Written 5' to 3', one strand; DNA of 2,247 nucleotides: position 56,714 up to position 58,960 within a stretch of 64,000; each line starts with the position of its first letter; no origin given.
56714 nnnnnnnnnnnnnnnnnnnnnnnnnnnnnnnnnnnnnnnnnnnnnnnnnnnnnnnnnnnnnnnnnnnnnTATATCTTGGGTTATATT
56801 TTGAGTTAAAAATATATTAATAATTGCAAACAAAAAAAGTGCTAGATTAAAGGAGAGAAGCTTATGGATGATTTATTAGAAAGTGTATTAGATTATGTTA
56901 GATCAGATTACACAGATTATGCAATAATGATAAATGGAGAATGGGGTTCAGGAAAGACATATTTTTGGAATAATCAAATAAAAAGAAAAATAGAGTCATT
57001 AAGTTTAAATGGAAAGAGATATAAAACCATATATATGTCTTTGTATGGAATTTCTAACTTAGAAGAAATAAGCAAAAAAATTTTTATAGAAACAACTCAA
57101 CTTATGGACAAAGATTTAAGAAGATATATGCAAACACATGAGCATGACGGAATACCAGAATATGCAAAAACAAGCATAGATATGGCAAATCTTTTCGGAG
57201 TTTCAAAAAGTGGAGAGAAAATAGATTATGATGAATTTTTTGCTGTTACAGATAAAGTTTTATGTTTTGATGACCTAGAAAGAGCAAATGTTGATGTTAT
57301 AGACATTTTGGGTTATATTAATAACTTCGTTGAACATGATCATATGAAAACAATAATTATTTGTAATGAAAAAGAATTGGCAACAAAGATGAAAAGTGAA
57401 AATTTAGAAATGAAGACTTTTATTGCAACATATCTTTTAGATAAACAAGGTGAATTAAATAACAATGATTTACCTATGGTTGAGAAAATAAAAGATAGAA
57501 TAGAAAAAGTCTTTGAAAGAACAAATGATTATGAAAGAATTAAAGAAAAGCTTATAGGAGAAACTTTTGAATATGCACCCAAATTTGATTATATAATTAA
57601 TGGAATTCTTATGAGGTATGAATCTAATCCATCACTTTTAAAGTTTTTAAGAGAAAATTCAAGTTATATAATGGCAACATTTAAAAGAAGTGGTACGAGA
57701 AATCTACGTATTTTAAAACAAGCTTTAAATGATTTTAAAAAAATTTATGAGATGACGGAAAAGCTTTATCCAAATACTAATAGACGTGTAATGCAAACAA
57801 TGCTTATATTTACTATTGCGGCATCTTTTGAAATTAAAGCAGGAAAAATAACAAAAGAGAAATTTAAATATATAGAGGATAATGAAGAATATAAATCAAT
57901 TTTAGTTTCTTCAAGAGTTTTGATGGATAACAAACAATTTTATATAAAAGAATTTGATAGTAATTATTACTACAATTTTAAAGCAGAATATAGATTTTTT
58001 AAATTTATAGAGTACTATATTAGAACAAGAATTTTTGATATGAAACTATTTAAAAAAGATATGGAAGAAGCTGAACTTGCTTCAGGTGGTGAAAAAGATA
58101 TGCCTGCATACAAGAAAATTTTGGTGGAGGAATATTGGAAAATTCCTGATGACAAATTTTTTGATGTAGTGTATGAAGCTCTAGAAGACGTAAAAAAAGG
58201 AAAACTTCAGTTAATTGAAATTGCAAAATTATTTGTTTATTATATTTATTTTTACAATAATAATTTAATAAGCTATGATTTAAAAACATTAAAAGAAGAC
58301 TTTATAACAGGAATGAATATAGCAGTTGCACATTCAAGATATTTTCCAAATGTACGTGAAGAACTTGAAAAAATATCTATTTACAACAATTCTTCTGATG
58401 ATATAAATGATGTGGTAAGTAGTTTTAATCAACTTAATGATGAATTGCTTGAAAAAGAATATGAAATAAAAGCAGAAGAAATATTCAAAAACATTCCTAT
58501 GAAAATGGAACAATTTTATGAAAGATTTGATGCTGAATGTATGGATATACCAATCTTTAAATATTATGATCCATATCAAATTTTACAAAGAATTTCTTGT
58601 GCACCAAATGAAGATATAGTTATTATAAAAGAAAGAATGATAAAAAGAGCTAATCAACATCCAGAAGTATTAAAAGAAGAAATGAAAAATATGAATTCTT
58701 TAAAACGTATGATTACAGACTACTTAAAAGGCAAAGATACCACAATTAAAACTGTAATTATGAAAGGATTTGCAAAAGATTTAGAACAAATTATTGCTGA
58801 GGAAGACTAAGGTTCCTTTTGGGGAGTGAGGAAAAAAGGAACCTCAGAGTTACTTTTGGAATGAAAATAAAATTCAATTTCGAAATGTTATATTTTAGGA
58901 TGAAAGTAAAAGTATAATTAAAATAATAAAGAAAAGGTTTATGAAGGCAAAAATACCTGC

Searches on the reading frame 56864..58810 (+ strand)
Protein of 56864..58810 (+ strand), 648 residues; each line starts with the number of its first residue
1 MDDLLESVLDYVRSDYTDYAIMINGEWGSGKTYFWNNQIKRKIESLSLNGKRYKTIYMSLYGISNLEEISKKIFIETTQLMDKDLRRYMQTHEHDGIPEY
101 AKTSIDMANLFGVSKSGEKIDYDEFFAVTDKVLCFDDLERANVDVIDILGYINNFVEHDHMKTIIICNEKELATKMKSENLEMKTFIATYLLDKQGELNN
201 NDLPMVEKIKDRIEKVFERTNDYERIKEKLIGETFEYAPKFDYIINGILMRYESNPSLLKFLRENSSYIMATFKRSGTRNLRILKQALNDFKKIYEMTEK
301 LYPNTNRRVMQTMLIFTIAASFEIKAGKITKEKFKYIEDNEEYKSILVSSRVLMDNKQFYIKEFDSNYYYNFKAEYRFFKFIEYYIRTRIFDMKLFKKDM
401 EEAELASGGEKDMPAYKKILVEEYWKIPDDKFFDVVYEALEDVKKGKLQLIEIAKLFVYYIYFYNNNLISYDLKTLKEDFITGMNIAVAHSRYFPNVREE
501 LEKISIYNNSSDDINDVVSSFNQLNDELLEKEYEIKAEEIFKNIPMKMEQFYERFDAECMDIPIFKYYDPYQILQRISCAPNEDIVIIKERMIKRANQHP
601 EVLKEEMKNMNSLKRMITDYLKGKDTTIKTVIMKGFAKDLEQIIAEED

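Call 9: search_protein_families(library=pfam, proteins=[window:56864-58810:+], max_evalue=0.001)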
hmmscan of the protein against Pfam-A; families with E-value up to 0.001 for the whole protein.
window:56864-58810:+ (648 aa): 1 family
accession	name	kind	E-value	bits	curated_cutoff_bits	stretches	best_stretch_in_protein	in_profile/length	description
PF07693.20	KAP_NTPase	-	5.3e-09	36.2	20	1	6-177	6-200/293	KAP family P-loop domain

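Call 20: search_protein_families(library=padloc, proteins=[window:56864-58810:+], max_evalue=0.1)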
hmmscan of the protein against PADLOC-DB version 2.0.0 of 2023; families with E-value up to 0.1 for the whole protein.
window:56864-58810:+ (648 aa): 3 families
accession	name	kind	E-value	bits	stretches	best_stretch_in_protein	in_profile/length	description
PDLC05031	PDC-S49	-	2.1e-76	256.1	1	11-644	16-613/624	-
PDLC05029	PDC-S49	-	1.2e-61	207.3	2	215-645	176-613/619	-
PDLC05030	PDC-S49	-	2.6e-41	140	2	130-645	141-625/629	-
